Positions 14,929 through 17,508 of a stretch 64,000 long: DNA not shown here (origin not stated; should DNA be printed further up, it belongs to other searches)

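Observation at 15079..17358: One exported protein carries two different papain-fold-like catalytic motif sets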

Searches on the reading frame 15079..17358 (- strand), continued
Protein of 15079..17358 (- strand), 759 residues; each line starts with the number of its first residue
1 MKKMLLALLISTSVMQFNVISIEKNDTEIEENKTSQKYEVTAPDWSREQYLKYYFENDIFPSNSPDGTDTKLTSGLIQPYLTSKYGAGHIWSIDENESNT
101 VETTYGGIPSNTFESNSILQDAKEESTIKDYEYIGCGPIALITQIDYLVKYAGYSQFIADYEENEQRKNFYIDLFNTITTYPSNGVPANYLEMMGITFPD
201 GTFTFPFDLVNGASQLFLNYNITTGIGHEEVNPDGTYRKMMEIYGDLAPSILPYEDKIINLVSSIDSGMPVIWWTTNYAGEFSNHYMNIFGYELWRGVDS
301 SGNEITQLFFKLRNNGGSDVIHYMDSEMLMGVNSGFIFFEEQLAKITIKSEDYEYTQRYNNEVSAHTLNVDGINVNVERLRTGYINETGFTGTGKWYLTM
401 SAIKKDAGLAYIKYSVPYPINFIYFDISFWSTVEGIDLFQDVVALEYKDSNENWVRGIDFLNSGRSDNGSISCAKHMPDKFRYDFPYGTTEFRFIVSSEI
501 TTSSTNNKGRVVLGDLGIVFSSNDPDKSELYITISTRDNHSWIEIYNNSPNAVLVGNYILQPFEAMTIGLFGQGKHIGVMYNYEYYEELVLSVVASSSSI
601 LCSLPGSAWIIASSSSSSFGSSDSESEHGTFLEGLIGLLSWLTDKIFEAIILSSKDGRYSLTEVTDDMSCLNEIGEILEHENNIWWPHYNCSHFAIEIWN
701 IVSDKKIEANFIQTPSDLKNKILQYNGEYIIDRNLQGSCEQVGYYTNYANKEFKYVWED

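Call 70: find_encoding_contigs(protein=P0006, flank=6000, max_places=2)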
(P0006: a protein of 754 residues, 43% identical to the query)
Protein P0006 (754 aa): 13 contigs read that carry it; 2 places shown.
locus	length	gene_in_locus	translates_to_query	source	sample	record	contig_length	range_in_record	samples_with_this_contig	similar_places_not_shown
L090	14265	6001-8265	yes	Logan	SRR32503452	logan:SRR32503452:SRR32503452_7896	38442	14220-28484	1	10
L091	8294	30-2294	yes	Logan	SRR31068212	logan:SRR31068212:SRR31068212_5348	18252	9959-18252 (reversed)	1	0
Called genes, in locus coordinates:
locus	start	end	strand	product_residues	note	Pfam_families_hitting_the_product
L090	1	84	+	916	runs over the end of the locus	PF00005:ABC_tran, PF02463:SMC_N, PF13304:AAA_21 (faint), PF02687:FtsX (weak)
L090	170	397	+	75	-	PF00313:CSD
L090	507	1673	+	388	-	PF01926:MMR_HSR1, PF02421:FeoB_N (weak), PF06071:YchF-GTPase_C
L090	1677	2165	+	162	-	PF02542:YgbB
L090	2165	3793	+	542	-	PF03485:Arg_tRNA_synt_N, PF00750:tRNA-synt_1d, PF00133:tRNA-synt_1 (faint), PF09334:tRNA-synt_1g (faint), PF05746:DALR_1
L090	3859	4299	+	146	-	PF05066:HARE-HTH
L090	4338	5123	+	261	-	PF00459:Inositol_P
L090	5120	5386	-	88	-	PF00583:Acetyltransf_1, PF13673:Acetyltransf_10 (weak), PF13508:Acetyltransf_7 (weak), PF14542:Acetyltransf_CG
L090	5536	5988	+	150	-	-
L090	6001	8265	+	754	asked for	-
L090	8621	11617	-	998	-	-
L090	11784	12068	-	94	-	PF01106:NifU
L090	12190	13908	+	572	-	PF01432:Peptidase_M3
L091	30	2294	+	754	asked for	-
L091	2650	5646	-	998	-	-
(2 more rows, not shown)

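Call 86: search_dna_similar(query=window:15079-17358:-, collection=phages, mode=protein, max_evalue=0.001, max_rows=15)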
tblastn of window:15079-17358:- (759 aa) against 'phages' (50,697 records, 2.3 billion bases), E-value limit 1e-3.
Records with a match: 1; places in all: 2; records where one place covers at least 80% of the query: 0.
Best place of each record, by identity: <60% 1.
By first word of the organism name: Anaeroplasmataceae 1.
By host as written in the record: Anaeroplasmataceae 1.
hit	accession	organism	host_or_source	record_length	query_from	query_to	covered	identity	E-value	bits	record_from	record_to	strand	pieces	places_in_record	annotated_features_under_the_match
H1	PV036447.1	Anaeroplasmataceae phage NatCom_34063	Anaeroplasmataceae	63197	348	522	23%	27.0%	1e-7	62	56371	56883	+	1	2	hypothetical protein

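Call 89: get_annotated_region(hit=H1, flank=8000)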
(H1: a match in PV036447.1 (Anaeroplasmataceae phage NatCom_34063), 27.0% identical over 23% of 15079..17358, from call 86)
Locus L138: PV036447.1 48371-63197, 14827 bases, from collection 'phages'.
description: Anaeroplasmataceae phage NatCom_34063, complete genome.
organism: Anaeroplasmataceae phage NatCom_34063 (NCBI taxid 3403515)
taxonomy: Viruses; Duplodnaviria; Heunggongvirae; Uroviricota; Caudoviricetes; Ca. Heliusvirales
host: Anaeroplasmataceae; source: human feces; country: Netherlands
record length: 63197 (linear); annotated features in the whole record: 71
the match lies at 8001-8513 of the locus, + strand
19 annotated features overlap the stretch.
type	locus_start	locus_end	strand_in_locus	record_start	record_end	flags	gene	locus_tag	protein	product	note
CDS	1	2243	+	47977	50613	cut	-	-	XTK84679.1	tail length tape measure protein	-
CDS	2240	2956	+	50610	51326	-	-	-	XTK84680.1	hypothetical protein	-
CDS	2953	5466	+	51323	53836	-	-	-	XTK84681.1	minor head protein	-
CDS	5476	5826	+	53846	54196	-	-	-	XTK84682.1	hypothetical protein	-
CDS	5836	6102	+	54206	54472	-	-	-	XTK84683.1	hypothetical protein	-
CDS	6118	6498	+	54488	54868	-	-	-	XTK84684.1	holin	-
CDS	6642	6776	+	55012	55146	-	-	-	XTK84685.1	hypothetical protein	-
CDS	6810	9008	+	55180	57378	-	-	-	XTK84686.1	hypothetical protein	-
CDS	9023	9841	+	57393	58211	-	-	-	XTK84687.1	hypothetical protein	-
CDS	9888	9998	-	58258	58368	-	-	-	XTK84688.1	hypothetical protein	-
CDS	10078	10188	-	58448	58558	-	-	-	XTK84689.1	hypothetical protein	-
CDS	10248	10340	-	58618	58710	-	-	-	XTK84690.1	hypothetical protein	-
CDS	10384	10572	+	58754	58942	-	-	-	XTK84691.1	hypothetical protein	-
CDS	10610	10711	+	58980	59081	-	-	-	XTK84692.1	hypothetical protein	-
CDS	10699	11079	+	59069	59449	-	-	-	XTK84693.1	hypothetical protein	-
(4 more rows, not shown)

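Call 93: search_protein_families(library=pfam, proteins=[L138:6810-9008:+, L138:9023-9841:+], max_evalue=10)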
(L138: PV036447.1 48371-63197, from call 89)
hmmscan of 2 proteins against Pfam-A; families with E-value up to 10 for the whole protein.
L138:6810-9008:+ (732 aa): 4 families
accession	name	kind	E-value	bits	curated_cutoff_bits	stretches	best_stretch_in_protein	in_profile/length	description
PF13365.12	Trypsin_2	-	0.0006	21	27.6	1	201-349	1-133/144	Trypsin-like peptidase domain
PF00089.32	Trypsin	-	0.00076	19.8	20.6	1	186-371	16-202/220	Trypsin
PF24738.1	DUF7689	-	0.029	15.5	22.6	1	587-691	3-95/118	Domain of unknown function (DUF7689)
PF21134.2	T4_UVSX_C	-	0.1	13.1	27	0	330-345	18-33/65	Bacteriophage T4, Recombination and repair protein, C-terminal domain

L138:9023-9841:+ (272 aa): 0 families

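Call 102: search_solved_structures(query=L138:6810-9008:+, max_evalue=0.01)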
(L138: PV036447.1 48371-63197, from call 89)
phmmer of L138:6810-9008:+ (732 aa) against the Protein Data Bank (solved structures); distinct sequences matched with E-value up to 0.01: 6.
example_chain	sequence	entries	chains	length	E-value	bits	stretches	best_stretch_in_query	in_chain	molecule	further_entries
4jcn_A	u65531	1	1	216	7.6e-06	27.8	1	304-388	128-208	Glutamyl endopeptidase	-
6tya_A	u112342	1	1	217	1.4e-05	27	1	304-388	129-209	Glutamyl endopeptidase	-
6u1b_A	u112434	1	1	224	1.6e-05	26.7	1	304-388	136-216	Glutamyl endopeptidase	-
6pym_A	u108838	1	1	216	1.8e-05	26.6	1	304-388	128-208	Glutamyl endopeptidase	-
4ggo_A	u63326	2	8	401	0.0031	19.2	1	298-386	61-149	Trans-2-enoyl-CoA reductase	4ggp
4fbg_A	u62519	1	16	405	0.0033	19.1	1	298-386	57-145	Putative reductase TDE_0597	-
